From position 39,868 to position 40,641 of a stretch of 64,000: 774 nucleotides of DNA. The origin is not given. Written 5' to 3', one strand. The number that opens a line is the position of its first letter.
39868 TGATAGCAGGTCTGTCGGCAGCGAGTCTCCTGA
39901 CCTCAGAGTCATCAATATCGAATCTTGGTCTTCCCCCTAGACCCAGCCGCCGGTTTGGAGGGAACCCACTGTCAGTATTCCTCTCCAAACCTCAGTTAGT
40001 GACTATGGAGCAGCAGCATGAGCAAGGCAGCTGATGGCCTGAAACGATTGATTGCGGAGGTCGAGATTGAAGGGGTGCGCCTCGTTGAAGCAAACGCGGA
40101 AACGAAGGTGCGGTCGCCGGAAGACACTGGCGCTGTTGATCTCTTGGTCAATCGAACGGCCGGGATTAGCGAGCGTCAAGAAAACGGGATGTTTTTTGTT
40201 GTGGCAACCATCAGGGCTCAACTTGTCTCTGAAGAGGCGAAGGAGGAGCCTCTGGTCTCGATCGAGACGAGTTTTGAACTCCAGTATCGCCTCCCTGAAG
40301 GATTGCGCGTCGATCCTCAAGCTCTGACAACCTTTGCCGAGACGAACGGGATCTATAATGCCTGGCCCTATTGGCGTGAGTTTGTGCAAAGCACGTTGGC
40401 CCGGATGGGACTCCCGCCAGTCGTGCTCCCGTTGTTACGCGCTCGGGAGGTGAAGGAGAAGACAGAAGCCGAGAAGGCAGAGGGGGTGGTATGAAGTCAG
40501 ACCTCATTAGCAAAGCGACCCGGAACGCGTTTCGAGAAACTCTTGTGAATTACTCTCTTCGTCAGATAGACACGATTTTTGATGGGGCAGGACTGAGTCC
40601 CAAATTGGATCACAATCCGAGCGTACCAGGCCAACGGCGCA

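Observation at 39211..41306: Toxin-antitoxin-chaperone (TAC)-type HigB/HigA/SecB-like module fused to a HEPN/Abi_C-like gene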

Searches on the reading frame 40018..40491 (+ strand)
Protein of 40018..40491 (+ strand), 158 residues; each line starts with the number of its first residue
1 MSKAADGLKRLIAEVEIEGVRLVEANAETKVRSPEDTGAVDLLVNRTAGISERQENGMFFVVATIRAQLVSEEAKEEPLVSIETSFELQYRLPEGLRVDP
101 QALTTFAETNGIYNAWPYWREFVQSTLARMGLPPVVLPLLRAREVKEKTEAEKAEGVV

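Call 6: search_protein_families(library=pfam, proteins=[window:40018-40491:+], max_evalue=1)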
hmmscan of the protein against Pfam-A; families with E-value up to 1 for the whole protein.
window:40018-40491:+ (158 aa): 0 families

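Call 7: search_protein_families(library=padloc, proteins=[window:40018-40491:+], max_evalue=1)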
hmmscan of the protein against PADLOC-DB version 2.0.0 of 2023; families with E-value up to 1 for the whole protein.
window:40018-40491:+ (158 aa): 2 families
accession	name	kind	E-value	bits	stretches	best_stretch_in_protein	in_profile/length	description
PDLC04072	PD-T4-9_C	-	5.4e-05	21.4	1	72-148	55-127/135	-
PDLC04071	PD-T4-9_C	-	0.0003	19.1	1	104-148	80-124/130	-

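Call 8: search_protein_families(library=ncbifam, proteins=[window:40018-40491:+], max_evalue=1)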
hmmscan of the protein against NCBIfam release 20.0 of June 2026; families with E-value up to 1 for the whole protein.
window:40018-40491:+ (158 aa): 1 family
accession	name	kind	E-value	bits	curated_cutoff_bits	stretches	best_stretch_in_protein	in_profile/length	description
NF004394.0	PRK05751.1-5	equivalog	0.14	12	181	1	116-140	106-130/156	protein-export chaperone SecB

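Call 9: find_homologous_proteins(query=window:40018-40491:+, max_evalue=0.001)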
Query window:40018-40491:+ (158 aa): 109 proteins with E <= 0.001 among 305 candidates.
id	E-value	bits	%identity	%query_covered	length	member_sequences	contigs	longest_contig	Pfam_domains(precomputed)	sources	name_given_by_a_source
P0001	6.0e-93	326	99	100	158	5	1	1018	-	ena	-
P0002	1.9e-85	302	92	100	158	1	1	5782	-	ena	-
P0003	1.1e-83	296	91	98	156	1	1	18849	-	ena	-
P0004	9.1e-83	293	90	98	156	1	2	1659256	-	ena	-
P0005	1.8e-82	292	90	98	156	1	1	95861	-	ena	-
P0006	2.3e-82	292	90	100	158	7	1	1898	-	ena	-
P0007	1.4e-81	289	90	98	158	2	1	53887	-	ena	-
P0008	9.2e-81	287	88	98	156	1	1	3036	-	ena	-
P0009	9.3e-80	283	89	92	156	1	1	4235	-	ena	-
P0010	5.9e-79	281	88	92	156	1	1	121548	-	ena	-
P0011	7.5e-79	280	89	95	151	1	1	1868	-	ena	-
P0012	3.3e-78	278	87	98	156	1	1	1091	-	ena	-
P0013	3.8e-78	278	87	98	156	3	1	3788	-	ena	-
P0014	4.2e-78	278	88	98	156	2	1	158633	-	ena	-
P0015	1.2e-77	276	86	98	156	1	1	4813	-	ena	-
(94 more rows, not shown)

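Call 12: search_solved_structures(query=A1, max_evalue=10, show_alignments=3)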
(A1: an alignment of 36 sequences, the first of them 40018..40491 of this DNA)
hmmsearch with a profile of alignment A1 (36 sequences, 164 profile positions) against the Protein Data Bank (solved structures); distinct sequences matched with E-value up to 10: 3.
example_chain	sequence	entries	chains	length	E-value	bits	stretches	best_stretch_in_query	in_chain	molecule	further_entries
5mtw_C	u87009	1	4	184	4.6e-13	52.8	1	14-145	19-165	SecB-like chaperone Rv1957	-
1qyn_A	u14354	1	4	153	0.98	12.7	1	121-148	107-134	Protein-export protein secB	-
5jtl_A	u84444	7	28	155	0.98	12.7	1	121-148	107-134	Protein-export protein SecB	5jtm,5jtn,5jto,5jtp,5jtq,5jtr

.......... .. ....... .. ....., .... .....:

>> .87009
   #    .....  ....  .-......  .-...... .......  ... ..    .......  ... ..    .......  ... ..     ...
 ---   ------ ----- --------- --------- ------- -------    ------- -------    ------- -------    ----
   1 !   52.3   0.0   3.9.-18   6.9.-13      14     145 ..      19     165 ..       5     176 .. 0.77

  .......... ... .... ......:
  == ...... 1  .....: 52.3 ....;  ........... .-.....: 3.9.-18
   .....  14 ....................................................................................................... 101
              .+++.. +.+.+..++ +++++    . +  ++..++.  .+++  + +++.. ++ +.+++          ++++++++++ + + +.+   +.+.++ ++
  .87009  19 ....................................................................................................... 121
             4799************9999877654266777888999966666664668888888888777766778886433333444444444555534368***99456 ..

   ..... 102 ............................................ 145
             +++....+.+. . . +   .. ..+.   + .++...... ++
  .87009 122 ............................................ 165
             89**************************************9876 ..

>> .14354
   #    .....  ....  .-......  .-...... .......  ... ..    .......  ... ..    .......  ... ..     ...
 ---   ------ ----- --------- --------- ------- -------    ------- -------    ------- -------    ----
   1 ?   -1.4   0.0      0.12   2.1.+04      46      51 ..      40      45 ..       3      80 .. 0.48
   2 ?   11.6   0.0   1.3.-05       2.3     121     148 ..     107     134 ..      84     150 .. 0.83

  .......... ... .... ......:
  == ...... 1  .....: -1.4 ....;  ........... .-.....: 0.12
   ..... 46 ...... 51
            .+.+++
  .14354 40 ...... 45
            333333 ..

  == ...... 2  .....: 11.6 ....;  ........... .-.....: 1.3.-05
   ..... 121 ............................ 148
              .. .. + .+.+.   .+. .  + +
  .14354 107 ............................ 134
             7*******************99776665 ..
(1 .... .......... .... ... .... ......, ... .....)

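Call 14: find_related_loci(query=A1, collection=genome_contigs, flank=5000)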
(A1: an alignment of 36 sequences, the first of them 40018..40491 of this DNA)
Query A1 (158 aa) in genome_contigs; peptide patterns used: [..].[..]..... (x = any residue, [..] = any of these).
206 stretches matched a pattern; 203 encode a relative of the query (tblastn E <= 1e-3); the best 80 are kept; 80 distinct loci.
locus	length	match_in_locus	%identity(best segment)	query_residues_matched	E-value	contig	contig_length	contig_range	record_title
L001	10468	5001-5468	84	1-155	2e-74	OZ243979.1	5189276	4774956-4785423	MAG: uncultured Candidatus Binatia bacterium isolate 1ea5a42d-c5b0-4d9d-a207-f079449ea76f genome assembly, chromosome: 1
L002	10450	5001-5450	85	1-149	8e-73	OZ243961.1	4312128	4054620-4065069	MAG: uncultured Candidatus Binatia bacterium isolate c3ca01ca-9b7f-48ee-8e12-6a9662520b33 genome assembly, chromosome: 1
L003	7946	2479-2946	78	1-155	2e-69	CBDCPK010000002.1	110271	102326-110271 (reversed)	MAG: uncultured Candidatus Binatia bacterium isolate e85f1b99-d511-4c74-aca6-82eb56c94599 genome assembly, contig: chrom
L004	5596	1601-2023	50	1-141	3e-47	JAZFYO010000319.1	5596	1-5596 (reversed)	MAG: Candidatus Binatia bacterium isolate MT5bin.32 MT5bin.32_319, whole genome shotgun sequence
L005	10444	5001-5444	46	1-148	6e-42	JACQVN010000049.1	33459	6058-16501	MAG: Candidatus Methylomirabilota bacterium isolate NC_groundwater_1464_Ag_S-0.65um_65_130 S_p65_S5_coassembly_k141_3938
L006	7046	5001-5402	44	8-141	1e-31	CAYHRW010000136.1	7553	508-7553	MAG TPA_asm: uncultured bacterium isolate ERP119705_co14_70 genome assembly, contig: NODE_15896_length_7553_cov_9.562017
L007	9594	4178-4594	42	6-143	5e-31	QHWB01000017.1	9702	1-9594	MAG: Acidobacteria bacterium isolate gp6 AA54 14_1009_05_20cm_scaffold_9355_curated, whole genome shotgun sequence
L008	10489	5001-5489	38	1-156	1e-28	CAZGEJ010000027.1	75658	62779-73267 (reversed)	MAG TPA_asm: uncultured Candidatus Binatia bacterium isolate binchicken_co319_203 genome assembly, contig: NODE_473_leng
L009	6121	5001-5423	38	9-141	2e-27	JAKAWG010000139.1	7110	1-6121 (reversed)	MAG: Acidobacteria bacterium isolate YP4.bin42 NODE_14974_length_7110_cov_6.397966, whole genome shotgun sequence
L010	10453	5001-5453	36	8-156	1e-27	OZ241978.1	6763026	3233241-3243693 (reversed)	MAG: Vicinamibacterales bacterium isolate 51a24197-77cf-4160-b0f1-11ac4e34766b genome assembly, chromosome: 1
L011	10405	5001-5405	38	8-141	4e-27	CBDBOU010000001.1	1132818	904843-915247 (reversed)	MAG: Vicinamibacterales bacterium isolate 2866737b-c32a-4dfb-a915-985df9d893ca genome assembly, contig: contig_1, whole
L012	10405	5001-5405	38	8-141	1e-26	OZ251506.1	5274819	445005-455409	MAG: Vicinamibacterales bacterium isolate aaa6a21a-436b-4590-abd6-8baef99f1637 genome assembly, chromosome: 1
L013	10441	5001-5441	35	8-153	1e-26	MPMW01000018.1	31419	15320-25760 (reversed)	MAG: Acidobacteria bacterium bin61 NODE_2170_length_31419_cov_16.0687_ID_4339, whole genome shotgun sequence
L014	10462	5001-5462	38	7-156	1e-26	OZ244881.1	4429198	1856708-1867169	MAG: Vicinamibacterales bacterium isolate 9500b09d-e89d-4900-af97-ba4a19cfec2a genome assembly, chromosome: 1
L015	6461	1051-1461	36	2-141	3e-26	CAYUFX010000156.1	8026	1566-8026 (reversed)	MAG TPA_asm: uncultured Pirellulales bacterium isolate binchicken_co89_457 genome assembly, contig: NODE_18784_length_80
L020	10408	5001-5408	37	8-141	1e-24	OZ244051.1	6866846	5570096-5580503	MAG: Vicinamibacterales bacterium isolate 8ba7f8d7-3fc5-437a-86da-c0f89745c60d genome assembly, chromosome: 1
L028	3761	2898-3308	34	15-153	4e-24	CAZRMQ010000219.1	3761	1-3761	MAG TPA_asm: uncultured Pirellulales bacterium isolate binchicken_co34_439 genome assembly, contig: NODE_45061_length_37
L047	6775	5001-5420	32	15-155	6e-23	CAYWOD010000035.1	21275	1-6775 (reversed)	MAG TPA_asm: uncultured Pirellulales bacterium isolate SRP068000_co1_578 genome assembly, contig: NODE_3304_length_21275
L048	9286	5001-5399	33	13-148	8e-23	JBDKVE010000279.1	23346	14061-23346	MAG: Anaerohalosphaeraceae bacterium isolate 8_bin.82 c_000001574234, whole genome shotgun sequence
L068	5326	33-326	37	44-141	2e-21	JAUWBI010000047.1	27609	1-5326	MAG: Phycisphaerae bacterium isolate CSMAG_1316 CSMAG_1316_k141_1366712_length_27609_cov_19.9848, whole genome shotgun s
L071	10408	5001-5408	35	7-141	3e-21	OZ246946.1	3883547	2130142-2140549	MAG: Vicinamibacteria bacterium isolate 344fb95d-b79c-434c-8e88-824dadf82238 genome assembly, chromosome: 1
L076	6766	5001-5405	36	11-141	4e-21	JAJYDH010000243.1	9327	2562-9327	MAG: Planctomycetota bacterium isolate BP9.bin90 NODE_15508_length_9327_cov_1.388043, whole genome shotgun sequence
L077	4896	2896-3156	45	54-141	4e-21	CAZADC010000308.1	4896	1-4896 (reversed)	MAG TPA_asm: uncultured Planctomycetaceae bacterium isolate SRP332253_co2_121 genome assembly, contig: NODE_19023_length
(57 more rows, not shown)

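Call 17: predict_structure(alignment_id=A1)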
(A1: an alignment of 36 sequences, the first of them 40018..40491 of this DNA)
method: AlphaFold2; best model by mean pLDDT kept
length: 158 residues; sequences in the alignment: 36
mean_pLDDT: 89.4   pTM: 0.81
mean pLDDT of the five models: 89.4, 88.3, 88.0, 87.8, 86.7
residues with pLDDT >= 90: 110; 70-90: 30; 50-70: 16; < 50: 2
segments of 3 or more residues with pLDDT < 50: none
pLDDT, mean of each block of 10 residues (from residue 1): 81 96 98 88 95 93 97 88 98 92 93 97 97 90 62 57
secondary structure, 60 per line:
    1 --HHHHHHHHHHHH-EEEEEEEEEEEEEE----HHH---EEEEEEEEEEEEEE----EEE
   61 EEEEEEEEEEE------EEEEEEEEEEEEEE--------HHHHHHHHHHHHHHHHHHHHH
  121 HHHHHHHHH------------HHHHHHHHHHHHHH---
elements in order: H3-14 E16-29 E40-53 E58-71 E78-91 H100-129 H142-155

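Call 22: fold_search(model_id=the predicted structure, library=pdb)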
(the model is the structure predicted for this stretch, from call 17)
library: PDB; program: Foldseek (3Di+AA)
matches with E <= 10: 1308; with E <= 0.001: 23
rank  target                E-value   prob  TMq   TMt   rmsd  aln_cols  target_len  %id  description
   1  5mtw_C                8.8e-10  1.00  0.70  0.79   2.9       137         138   21  Mycobacterium tuberculosis Rv1957 SecB-like chaperone in complex with a ChAD peptide from Rv1956 HigA1 antitoxin (released 2018-10-24)
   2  5mtw_D                3.7e-09  1.00  0.73  0.84   2.5       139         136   21  Mycobacterium tuberculosis Rv1957 SecB-like chaperone in complex with a ChAD peptide from Rv1956 HigA1 antitoxin (released 2018-10-24)
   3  5mtw_A                1.0e-08  1.00  0.73  0.83   2.4       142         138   21  Mycobacterium tuberculosis Rv1957 SecB-like chaperone in complex with a ChAD peptide from Rv1956 HigA1 antitoxin (released 2018-10-24)
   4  5mtw_B                1.5e-08  1.00  0.65  0.73   4.3       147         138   22  Mycobacterium tuberculosis Rv1957 SecB-like chaperone in complex with a ChAD peptide from Rv1956 HigA1 antitoxin (released 2018-10-24)
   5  1ozb_A                6.5e-08  1.00  0.67  0.73   4.0       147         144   13  Crystal Structure of SecB complexed with SecA C-terminus (released 2003-10-14)
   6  1ozb_F                3.7e-07  1.00  0.65  0.69   4.8       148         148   15  Crystal Structure of SecB complexed with SecA C-terminus (released 2003-10-14)
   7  1fx3_A                4.9e-07  1.00  0.69  0.76   3.5       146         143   14  CRYSTAL STRUCTURE OF H. INFLUENZAE SECB (released 2000-12-06)
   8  1fx3_C                5.8e-07  1.00  0.66  0.73   3.7       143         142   12  CRYSTAL STRUCTURE OF H. INFLUENZAE SECB (released 2000-12-06)
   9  1fx3_B                5.8e-07  1.00  0.65  0.69   4.4       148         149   15  CRYSTAL STRUCTURE OF H. INFLUENZAE SECB (released 2000-12-06)
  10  1ozb_E                7.7e-07  1.00  0.67  0.74   3.7       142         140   12  Crystal Structure of SecB complexed with SecA C-terminus (released 2003-10-14)
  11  1ozb_G                9.2e-07  1.00  0.68  0.72   3.2       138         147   12  Crystal Structure of SecB complexed with SecA C-terminus (released 2003-10-14)
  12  1fx3_D                1.2e-06  1.00  0.67  0.77   3.6       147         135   13  CRYSTAL STRUCTURE OF H. INFLUENZAE SECB (released 2000-12-06)
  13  1qyn_B                1.4e-06  1.00  0.67  0.79   2.9       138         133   13  Crystal Structure of SecB from Escherichia coli (released 2003-12-09)
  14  1qyn_D                1.7e-06  1.00  0.64  0.72   3.7       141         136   13  Crystal Structure of SecB from Escherichia coli (released 2003-12-09)
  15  1ozb_C                2.6e-06  1.00  0.66  0.75   3.3       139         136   13  Crystal Structure of SecB complexed with SecA C-terminus (released 2003-10-14)
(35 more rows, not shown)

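Call 29: search_protein_families(library=pfam, proteins=[L007:4759-5358:+, L068:417-728:+, L047:5465-5698:+, L028:3395-3640:+, L077:3276-4109:+, L020:5938-7410:+, L048:5572-6096:+, L012:5569-9285:+, L076:5532-6335:+, L071:5575-7101:+], max_evalue=0.01)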
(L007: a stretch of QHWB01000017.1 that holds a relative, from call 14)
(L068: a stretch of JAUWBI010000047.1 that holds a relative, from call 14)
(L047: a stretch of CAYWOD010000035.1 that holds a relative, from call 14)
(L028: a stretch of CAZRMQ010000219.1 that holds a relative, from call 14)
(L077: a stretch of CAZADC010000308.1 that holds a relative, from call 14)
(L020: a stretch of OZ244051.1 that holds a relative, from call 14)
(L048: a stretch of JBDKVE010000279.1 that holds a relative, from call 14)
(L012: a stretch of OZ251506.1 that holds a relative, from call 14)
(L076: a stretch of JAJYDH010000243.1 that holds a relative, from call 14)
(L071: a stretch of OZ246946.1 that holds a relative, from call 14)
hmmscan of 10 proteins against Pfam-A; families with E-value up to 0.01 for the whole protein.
L007:4759-5358:+ (200 aa): 0 families

L068:417-728:+ (104 aa): 0 families

L047:5465-5698:+ (78 aa): 0 families

L028:3395-3640:+ (82 aa): 0 families

L077:3276-4109:+ (278 aa): 1 family
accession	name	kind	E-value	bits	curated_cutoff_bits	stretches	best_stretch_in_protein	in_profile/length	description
PF02517.21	Rce1-like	-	6.6e-12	46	22.4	1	175-266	8-92/93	Type II CAAX prenyl endopeptidase Rce1-like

L020:5938-7410:+ (491 aa): 0 families

L048:5572-6096:+ (175 aa): 0 families

L012:5569-9285:+ (1239 aa): 0 families

L076:5532-6335:+ (268 aa): 2 families
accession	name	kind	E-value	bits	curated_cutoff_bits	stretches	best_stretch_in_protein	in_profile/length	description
PF01966.28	HD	-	0.00025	21.7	22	1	144-211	2-91/116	HD domain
PF13328.12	HD_4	-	0.0016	18.6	27.2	0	134-207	11-76/156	HD domain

L071:5575-7101:+ (509 aa): 0 families

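Call 37: find_encoding_contigs(protein=P0002, flank=5000, max_places=3)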
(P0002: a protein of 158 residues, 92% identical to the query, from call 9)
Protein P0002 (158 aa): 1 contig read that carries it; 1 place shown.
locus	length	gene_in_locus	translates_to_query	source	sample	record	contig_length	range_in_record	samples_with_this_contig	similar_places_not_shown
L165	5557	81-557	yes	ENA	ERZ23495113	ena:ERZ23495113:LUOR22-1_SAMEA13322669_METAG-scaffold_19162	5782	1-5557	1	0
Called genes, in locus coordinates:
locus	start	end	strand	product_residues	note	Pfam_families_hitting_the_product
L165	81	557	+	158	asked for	-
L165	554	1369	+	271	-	PF14355:Abi_C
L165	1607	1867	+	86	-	-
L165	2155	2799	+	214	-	-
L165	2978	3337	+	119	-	-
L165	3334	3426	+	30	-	-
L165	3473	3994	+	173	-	-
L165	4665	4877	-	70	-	-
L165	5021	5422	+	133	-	-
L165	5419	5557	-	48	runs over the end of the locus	-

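Call 38: find_encoding_contigs(protein=P0006, flank=5000, max_places=3)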
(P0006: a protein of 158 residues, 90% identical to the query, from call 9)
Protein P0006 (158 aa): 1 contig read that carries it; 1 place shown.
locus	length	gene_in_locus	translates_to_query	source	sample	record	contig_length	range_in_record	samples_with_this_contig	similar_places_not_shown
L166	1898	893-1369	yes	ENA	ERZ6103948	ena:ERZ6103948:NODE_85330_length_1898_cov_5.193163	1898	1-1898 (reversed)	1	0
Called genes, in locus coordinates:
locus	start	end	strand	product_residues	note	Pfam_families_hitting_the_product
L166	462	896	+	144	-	PF13560:HTH_31 (weak), PF13443:HTH_26 (weak), PF01381:HTH_3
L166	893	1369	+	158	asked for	-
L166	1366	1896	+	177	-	?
